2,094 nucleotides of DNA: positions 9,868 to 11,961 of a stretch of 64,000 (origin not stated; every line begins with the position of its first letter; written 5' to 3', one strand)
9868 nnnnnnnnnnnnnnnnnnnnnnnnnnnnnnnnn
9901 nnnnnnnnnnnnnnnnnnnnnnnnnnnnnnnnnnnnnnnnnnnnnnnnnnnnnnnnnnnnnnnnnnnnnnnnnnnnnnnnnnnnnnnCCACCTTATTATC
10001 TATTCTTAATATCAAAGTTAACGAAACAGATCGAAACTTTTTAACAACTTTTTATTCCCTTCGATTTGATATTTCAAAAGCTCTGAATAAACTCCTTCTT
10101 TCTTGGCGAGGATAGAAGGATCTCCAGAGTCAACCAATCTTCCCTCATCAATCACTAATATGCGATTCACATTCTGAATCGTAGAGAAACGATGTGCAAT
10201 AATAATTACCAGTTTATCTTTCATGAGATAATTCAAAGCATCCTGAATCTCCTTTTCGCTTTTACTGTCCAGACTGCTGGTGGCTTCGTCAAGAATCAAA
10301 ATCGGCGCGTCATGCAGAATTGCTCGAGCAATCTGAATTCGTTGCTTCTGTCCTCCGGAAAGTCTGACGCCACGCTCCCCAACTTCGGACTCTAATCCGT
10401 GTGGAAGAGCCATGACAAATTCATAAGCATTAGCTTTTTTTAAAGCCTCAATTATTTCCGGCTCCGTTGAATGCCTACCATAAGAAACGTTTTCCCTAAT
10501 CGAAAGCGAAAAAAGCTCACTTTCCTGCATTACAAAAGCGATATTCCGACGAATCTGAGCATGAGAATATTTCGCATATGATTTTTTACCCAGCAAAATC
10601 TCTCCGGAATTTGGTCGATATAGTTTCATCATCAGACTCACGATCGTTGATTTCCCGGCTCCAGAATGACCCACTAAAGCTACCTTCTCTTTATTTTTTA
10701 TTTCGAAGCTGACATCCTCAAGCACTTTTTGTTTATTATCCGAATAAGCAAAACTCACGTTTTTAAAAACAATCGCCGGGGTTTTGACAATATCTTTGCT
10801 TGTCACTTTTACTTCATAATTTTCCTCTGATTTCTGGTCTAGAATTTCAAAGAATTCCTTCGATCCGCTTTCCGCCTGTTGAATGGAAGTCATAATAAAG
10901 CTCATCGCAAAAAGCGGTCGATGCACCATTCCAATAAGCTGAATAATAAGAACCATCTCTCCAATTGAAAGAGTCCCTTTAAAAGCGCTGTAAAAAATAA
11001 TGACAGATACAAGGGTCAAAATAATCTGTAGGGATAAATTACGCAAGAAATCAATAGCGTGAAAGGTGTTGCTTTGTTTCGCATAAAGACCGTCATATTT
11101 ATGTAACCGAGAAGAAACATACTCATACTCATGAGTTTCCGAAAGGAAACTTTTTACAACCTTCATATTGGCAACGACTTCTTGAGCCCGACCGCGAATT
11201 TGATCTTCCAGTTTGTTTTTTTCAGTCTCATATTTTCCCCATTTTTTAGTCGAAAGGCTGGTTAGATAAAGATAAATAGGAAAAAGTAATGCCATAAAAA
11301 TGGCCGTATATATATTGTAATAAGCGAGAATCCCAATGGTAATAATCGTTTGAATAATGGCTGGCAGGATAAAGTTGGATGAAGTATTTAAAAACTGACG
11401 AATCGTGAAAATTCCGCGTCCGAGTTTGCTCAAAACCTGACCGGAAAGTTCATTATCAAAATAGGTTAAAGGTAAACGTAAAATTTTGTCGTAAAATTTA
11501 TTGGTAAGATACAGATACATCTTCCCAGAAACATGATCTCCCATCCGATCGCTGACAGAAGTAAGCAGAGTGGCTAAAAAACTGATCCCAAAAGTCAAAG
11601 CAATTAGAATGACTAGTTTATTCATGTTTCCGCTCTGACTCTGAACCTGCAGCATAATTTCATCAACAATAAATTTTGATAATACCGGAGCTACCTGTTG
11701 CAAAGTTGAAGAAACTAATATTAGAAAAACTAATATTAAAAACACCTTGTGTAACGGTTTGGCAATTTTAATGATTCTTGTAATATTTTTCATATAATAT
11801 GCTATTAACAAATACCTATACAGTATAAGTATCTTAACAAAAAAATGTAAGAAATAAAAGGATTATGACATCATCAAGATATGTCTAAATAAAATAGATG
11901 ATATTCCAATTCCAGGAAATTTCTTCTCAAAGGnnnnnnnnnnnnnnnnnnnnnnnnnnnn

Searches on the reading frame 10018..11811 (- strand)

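Call 11: search_protein_families(library=pfam, proteins=[window:10018-11811:-], max_evalue=0.001)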
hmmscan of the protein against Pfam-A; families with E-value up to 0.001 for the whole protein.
window:10018-11811:- (597 aa): 7 families
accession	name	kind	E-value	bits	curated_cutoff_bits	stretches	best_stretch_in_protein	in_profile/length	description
PF00005.33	ABC_tran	-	4.9e-33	115.1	25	1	364-512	1-137/137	ABC transporter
PF00664.28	ABC_membrane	-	5.9e-28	98.8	28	1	25-297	2-271/274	ABC transporter transmembrane region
PF02463.25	SMC_N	-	6.4e-07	29.5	40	1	375-554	25-211/220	RecF/RecN/SMC N terminal domain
PF03193.22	RsgA_GTPase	-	0.00012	22.4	30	1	354-395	87-127/174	RsgA GTPase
PF13555.12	AAA_29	-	0.00039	20.5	27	0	367-400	15-48/61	P-loop containing region of AAA domain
PF00503.26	G-alpha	-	0.00073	19.2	48.8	0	372-532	19-147/333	G-protein alpha subunit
PF13401.12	AAA_22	-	0.00078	20.2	27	0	377-535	8-116/130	AAA domain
